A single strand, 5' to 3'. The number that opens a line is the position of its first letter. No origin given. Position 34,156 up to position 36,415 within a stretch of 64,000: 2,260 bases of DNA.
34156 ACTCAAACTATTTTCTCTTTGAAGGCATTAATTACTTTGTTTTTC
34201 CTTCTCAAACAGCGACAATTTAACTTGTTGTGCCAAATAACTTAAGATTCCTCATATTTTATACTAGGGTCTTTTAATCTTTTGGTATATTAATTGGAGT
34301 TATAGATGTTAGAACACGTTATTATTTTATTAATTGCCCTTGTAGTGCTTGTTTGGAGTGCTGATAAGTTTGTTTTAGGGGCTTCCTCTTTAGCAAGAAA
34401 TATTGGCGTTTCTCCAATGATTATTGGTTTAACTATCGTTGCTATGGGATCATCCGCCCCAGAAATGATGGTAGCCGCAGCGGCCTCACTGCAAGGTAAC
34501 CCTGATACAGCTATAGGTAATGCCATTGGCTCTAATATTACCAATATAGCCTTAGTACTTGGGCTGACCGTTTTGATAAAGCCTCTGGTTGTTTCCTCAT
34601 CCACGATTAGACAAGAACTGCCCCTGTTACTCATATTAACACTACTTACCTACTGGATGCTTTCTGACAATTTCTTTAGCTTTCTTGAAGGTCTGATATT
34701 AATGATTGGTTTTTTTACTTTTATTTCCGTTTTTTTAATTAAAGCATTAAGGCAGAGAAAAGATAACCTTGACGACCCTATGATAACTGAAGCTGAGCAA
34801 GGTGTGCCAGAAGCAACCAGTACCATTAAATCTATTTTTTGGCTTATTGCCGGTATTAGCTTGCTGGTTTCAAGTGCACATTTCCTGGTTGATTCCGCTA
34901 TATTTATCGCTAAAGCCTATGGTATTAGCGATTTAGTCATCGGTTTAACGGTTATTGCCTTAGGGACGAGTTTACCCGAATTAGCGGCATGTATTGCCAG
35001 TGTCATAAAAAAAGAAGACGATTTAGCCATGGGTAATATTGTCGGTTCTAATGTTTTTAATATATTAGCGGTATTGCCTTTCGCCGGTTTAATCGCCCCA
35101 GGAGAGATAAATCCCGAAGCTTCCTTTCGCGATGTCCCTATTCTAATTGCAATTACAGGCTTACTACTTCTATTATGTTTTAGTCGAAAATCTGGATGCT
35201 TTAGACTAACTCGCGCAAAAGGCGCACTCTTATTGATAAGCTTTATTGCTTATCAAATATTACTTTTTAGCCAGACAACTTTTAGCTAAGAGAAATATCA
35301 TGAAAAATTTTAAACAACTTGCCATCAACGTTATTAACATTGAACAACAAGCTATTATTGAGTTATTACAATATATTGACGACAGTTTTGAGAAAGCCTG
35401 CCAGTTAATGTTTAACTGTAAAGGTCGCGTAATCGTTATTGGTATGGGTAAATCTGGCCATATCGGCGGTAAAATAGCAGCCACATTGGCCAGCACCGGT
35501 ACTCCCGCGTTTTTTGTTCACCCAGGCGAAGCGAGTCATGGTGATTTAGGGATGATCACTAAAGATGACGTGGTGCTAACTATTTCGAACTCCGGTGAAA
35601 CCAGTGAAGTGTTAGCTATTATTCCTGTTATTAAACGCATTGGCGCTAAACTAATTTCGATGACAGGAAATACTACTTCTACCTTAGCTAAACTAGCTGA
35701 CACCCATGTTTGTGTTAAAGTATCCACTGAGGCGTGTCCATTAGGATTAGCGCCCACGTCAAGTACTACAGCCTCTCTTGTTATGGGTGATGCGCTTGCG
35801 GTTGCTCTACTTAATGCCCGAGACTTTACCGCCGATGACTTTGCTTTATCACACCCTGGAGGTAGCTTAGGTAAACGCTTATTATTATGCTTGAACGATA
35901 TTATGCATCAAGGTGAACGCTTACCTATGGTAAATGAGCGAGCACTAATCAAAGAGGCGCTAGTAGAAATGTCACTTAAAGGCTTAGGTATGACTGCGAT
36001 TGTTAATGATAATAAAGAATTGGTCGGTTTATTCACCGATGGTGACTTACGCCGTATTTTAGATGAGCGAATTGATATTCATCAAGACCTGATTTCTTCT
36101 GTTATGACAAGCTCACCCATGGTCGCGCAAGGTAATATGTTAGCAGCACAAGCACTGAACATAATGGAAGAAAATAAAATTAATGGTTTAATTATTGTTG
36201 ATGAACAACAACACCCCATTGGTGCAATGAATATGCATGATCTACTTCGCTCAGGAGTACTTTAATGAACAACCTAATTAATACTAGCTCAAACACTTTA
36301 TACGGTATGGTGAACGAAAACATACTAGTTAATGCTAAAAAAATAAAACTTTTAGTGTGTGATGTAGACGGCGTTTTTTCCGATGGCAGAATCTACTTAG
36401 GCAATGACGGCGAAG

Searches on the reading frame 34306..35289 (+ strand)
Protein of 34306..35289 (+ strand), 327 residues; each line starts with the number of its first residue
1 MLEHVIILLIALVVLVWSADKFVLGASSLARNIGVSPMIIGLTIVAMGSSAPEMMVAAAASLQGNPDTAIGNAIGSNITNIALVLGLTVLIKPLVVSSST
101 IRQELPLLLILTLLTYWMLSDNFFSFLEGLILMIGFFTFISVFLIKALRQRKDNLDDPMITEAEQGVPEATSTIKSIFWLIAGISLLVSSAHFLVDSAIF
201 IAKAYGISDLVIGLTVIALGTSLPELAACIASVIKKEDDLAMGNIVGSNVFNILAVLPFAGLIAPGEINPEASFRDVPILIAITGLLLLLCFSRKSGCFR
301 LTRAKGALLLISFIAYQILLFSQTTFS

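Call 70: search_protein_families(library=pfam, proteins=[window:34306-35289:+], max_evalue=0.00001)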
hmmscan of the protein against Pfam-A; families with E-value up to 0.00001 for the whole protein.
window:34306-35289:+ (327 aa): 1 family
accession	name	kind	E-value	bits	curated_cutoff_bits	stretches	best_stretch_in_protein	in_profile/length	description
PF01699.29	Na_Ca_ex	-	4.2e-62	209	24.9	2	176-320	2-149/151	Sodium/calcium exchanger protein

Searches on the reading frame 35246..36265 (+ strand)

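Call 70: search_protein_families(library=pfam, proteins=[window:35246-36265:+], max_evalue=0.00001)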
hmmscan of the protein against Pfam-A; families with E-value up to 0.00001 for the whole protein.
window:35246-36265:+ (339 aa): 2 families
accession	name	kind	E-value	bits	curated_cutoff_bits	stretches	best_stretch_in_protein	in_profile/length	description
PF01380.27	SIS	-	5.9e-33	113.9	25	1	56-187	2-131/131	SIS domain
PF00571.33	CBS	-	2.7e-16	60.1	24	1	283-335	1-53/57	CBS domain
